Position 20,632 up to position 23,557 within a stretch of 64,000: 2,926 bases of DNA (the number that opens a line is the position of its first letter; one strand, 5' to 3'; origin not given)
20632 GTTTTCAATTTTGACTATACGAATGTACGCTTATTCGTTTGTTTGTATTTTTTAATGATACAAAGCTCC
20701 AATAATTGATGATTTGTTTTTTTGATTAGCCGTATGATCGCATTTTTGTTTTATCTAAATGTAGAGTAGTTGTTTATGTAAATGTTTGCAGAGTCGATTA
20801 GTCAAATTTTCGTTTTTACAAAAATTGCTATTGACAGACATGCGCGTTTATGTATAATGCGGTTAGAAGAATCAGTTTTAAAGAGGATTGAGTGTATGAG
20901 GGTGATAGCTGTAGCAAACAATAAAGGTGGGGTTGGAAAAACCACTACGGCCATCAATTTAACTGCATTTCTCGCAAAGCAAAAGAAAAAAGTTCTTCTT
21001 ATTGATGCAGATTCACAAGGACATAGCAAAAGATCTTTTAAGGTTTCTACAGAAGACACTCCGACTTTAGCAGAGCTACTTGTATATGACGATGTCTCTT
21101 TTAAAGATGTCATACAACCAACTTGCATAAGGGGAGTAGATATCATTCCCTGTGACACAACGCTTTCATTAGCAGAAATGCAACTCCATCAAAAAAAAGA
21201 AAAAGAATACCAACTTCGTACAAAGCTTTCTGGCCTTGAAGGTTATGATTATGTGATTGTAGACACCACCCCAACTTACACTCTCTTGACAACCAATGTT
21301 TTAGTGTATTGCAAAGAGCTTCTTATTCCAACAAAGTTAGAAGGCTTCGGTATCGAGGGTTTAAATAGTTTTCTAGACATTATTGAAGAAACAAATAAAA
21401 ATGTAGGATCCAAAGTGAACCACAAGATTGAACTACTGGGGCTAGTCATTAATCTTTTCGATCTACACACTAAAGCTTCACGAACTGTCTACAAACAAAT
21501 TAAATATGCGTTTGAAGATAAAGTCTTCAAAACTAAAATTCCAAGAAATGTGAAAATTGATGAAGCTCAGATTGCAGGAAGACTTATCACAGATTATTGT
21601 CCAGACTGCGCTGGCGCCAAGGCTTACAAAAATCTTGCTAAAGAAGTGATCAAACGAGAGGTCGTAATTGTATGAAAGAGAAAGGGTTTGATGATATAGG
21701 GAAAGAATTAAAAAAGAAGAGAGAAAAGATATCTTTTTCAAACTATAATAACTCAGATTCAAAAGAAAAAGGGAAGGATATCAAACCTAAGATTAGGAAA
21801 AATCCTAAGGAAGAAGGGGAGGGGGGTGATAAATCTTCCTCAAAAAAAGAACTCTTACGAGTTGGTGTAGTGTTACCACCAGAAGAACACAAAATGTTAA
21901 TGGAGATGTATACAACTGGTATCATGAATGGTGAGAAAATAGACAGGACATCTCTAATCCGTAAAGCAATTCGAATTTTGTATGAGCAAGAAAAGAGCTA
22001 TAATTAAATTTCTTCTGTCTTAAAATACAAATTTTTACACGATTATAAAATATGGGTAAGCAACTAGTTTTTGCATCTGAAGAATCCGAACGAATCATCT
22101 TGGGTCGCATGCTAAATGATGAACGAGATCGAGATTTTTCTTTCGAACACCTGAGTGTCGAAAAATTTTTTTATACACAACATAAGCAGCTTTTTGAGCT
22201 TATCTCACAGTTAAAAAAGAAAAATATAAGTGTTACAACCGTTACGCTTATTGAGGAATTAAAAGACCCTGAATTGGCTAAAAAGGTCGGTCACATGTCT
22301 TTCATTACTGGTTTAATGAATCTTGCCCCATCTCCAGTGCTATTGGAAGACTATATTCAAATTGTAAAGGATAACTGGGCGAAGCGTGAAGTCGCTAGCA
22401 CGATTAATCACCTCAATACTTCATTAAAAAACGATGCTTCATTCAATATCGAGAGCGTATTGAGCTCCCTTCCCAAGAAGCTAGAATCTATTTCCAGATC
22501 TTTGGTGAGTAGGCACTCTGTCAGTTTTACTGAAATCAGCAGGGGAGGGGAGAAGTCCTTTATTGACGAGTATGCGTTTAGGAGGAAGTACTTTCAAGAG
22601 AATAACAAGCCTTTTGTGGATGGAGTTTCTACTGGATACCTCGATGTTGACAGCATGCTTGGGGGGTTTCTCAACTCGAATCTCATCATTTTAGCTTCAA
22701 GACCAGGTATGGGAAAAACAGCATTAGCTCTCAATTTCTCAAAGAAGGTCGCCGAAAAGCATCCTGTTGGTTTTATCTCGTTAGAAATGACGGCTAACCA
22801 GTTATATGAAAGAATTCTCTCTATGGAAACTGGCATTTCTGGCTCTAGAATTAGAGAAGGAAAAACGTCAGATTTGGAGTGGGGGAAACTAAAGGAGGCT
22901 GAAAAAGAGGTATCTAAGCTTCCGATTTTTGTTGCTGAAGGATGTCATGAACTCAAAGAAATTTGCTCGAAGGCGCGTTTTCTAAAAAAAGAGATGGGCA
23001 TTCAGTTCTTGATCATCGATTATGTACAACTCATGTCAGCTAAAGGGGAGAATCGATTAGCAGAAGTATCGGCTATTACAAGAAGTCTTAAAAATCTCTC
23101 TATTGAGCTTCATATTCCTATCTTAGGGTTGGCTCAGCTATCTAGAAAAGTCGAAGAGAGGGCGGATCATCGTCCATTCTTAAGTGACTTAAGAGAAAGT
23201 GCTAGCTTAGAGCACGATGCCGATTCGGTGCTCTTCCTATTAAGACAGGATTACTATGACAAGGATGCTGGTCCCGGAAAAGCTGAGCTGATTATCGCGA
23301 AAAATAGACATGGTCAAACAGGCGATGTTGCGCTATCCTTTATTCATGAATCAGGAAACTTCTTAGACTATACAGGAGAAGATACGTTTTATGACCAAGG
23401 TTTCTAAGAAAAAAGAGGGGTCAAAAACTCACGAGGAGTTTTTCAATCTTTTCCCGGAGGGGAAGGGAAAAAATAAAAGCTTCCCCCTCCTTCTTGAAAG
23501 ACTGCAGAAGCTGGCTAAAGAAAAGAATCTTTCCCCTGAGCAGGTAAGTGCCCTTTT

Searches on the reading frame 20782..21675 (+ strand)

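Call 101: search_protein_families(library=pfam, proteins=[window:20782-21675:+], max_evalue=0.0001)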
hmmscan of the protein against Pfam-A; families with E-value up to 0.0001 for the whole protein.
window:20782-21675:+ (297 aa): 8 families
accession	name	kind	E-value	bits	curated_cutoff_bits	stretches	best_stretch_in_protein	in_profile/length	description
PF13614.12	AAA_31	-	3.8e-45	154.4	27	1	39-211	1-174/177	AAA domain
PF01656.29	CbiA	-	5.6e-24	84.9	25.4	1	42-267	1-123/125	CobQ/CobB/MinD/ParA nucleotide binding domain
PF00142.24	Fer4_NifH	-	5.7e-13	49.4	25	1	47-119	7-81/271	4Fe-4S iron sulfur cluster binding proteins, NifH/frxC family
PF10609.15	ParA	-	2.1e-11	44.2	27.1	1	40-165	4-122/246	NUBPL iron-transfer P-loop NTPase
PF07015.17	VirC1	-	4.7e-09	36.4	24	1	39-80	1-42/231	VirC1 protein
PF06564.18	CBP_BcsQ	-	2.1e-08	34.4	21.3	1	39-178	1-139/234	Cellulose biosynthesis protein BcsQ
PF02374.21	ArsA_ATPase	-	1.1e-06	28.6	24.3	1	40-165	2-135/305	Anion-transporting ATPase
PF09140.17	MipZ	-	2.9e-06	27.2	20.7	1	40-83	1-44/262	ATPase MipZ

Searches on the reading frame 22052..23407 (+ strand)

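Call 101: search_protein_families(library=pfam, proteins=[window:22052-23407:+], max_evalue=0.0001)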
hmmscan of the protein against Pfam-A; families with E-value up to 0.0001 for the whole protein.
window:22052-23407:+ (451 aa): 4 families
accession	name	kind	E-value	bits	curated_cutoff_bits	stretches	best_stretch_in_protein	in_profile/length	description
PF03796.21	DnaB_C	-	1.6e-85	287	27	1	191-437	1-253/255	DnaB-like helicase C terminal domain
PF00772.26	DnaB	-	1.8e-19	70.1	23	1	9-107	5-103/103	DnaB-like helicase N terminal domain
PF06745.19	ATPase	-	5.3e-09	36.2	26.6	1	192-333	1-136/231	KaiC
PF13481.12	AAA_25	-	4e-08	33.6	27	1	201-362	24-189/195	AAA domain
